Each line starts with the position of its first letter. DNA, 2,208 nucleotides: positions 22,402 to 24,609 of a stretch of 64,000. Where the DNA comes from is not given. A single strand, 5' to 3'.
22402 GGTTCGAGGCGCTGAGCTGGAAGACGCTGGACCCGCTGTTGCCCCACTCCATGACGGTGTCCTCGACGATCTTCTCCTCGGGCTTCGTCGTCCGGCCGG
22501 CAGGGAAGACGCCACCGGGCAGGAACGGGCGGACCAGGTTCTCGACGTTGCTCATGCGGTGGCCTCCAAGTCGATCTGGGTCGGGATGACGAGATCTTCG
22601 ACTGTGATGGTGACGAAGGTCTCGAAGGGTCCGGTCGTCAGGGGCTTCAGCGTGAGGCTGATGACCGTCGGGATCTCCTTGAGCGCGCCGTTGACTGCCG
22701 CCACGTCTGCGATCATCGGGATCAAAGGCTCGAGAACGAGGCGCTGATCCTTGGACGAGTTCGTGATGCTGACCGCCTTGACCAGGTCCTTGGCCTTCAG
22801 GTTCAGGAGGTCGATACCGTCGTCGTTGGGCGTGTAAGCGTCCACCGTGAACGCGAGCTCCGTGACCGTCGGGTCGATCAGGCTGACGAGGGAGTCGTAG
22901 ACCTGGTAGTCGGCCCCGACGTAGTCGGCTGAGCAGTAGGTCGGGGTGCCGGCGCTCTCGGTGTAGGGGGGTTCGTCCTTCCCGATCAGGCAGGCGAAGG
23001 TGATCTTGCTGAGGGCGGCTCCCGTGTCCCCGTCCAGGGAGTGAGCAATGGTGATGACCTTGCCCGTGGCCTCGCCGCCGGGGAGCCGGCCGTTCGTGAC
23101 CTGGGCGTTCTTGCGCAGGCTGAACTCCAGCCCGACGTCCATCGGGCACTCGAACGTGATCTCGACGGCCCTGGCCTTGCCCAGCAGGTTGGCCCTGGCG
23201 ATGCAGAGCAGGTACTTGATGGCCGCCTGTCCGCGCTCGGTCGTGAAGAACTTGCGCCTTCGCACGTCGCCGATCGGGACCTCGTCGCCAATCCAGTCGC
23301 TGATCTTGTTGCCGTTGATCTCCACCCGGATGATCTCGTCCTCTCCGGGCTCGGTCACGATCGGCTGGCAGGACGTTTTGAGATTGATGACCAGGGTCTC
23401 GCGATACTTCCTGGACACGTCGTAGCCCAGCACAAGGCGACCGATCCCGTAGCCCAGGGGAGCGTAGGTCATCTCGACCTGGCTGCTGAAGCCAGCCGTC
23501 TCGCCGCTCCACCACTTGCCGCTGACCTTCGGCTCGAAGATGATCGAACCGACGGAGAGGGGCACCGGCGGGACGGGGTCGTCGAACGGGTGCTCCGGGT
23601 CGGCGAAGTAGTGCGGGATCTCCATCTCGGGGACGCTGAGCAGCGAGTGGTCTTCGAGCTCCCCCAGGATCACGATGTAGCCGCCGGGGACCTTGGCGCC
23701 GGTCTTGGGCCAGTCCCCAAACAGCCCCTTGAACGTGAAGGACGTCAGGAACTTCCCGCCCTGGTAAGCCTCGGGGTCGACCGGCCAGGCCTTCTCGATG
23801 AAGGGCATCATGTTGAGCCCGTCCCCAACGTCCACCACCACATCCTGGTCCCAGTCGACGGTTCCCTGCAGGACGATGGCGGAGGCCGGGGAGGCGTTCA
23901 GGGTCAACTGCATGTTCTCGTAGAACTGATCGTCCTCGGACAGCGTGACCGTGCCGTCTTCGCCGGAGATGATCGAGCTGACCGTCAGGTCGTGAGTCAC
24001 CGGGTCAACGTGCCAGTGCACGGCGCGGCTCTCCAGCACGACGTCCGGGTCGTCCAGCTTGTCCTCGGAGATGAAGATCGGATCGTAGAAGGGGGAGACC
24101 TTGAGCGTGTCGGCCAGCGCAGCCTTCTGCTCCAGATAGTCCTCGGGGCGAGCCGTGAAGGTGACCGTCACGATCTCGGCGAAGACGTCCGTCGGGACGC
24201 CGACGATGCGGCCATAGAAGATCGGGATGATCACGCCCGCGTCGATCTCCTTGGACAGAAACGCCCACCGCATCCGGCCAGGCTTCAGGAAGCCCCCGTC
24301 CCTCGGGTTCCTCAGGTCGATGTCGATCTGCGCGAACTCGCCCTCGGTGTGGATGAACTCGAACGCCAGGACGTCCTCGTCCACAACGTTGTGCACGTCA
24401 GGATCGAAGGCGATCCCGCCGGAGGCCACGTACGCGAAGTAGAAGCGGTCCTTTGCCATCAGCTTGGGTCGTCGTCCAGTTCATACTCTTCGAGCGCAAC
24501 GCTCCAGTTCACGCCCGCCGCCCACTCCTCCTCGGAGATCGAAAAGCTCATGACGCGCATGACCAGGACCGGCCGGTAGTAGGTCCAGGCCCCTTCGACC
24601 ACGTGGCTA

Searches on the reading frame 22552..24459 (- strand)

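Call 15: search_protein_families(library=phrogs, proteins=[window:22552-24459:-], max_evalue=0.00001)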
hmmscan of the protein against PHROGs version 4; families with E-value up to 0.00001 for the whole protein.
window:22552-24459:- (635 aa): 1 family
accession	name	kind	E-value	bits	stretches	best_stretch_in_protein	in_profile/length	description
phrog_5842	-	unknown function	5.1e-07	29.5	1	375-496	353-471/567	-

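Call 116: search_protein_families(library=pfam, proteins=[window:22552-24459:-], max_evalue=0.01)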
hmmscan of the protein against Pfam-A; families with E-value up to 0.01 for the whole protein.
window:22552-24459:- (635 aa): 0 families
